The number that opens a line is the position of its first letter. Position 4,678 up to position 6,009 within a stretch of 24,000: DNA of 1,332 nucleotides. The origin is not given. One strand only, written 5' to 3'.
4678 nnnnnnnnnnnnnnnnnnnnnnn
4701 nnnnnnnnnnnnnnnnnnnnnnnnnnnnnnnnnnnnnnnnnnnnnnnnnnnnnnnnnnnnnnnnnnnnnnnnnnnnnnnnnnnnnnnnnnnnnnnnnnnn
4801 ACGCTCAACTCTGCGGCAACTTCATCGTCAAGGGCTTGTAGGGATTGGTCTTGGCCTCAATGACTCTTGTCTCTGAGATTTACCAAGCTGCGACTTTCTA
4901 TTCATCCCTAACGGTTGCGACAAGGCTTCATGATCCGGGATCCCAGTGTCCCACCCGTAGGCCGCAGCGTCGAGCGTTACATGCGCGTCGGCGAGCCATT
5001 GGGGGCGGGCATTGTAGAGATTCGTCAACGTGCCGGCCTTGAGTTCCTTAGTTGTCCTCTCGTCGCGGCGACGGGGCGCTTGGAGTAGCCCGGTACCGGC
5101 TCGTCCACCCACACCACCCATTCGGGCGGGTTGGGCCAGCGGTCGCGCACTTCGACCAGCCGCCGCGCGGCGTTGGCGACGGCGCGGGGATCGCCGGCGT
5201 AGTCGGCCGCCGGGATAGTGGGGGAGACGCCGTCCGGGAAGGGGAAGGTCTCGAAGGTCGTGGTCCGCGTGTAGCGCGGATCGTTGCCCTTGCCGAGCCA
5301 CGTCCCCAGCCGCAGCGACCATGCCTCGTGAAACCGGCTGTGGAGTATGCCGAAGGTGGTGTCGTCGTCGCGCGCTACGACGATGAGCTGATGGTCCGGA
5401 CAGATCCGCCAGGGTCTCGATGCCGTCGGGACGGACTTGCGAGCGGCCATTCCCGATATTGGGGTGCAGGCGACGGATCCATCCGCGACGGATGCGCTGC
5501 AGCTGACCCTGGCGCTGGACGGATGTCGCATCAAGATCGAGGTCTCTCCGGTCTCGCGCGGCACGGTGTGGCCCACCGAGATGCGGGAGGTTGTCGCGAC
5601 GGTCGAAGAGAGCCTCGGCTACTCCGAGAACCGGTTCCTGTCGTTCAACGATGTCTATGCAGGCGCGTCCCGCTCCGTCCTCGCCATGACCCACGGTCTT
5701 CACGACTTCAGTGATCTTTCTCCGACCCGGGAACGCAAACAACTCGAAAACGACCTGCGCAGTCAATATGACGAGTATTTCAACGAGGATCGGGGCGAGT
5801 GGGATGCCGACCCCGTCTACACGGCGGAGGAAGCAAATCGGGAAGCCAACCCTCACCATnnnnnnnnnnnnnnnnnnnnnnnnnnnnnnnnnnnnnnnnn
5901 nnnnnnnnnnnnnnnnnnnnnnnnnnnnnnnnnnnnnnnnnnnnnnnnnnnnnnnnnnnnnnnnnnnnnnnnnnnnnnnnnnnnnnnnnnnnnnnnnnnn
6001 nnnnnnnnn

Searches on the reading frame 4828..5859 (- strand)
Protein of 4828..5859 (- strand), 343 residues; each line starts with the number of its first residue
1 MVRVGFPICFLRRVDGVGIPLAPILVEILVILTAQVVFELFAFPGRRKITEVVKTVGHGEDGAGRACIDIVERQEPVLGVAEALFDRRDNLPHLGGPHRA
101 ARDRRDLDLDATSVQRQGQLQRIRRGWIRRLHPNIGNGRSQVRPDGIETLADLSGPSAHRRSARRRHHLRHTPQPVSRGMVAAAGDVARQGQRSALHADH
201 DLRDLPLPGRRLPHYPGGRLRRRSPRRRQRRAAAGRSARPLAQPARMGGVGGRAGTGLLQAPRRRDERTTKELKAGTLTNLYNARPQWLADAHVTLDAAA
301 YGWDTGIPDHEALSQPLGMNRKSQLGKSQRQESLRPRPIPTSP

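Call 23: search_protein_families(library=pfam, proteins=[window:4828-5859:-], max_evalue=0.001)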
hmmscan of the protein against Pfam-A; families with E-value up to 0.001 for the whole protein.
window:4828-5859:- (343 aa): 0 families

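Call 24: search_protein_families(library=padloc, proteins=[window:4828-5859:-], max_evalue=0.001)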
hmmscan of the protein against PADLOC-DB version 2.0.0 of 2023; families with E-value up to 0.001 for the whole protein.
window:4828-5859:- (343 aa): 1 family
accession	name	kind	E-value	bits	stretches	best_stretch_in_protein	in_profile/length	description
PDLC03627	REase_MTase_IIG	-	5e-07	25.8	1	268-322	966-1023/1136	Type IIG restriction enzyme-methyltransferase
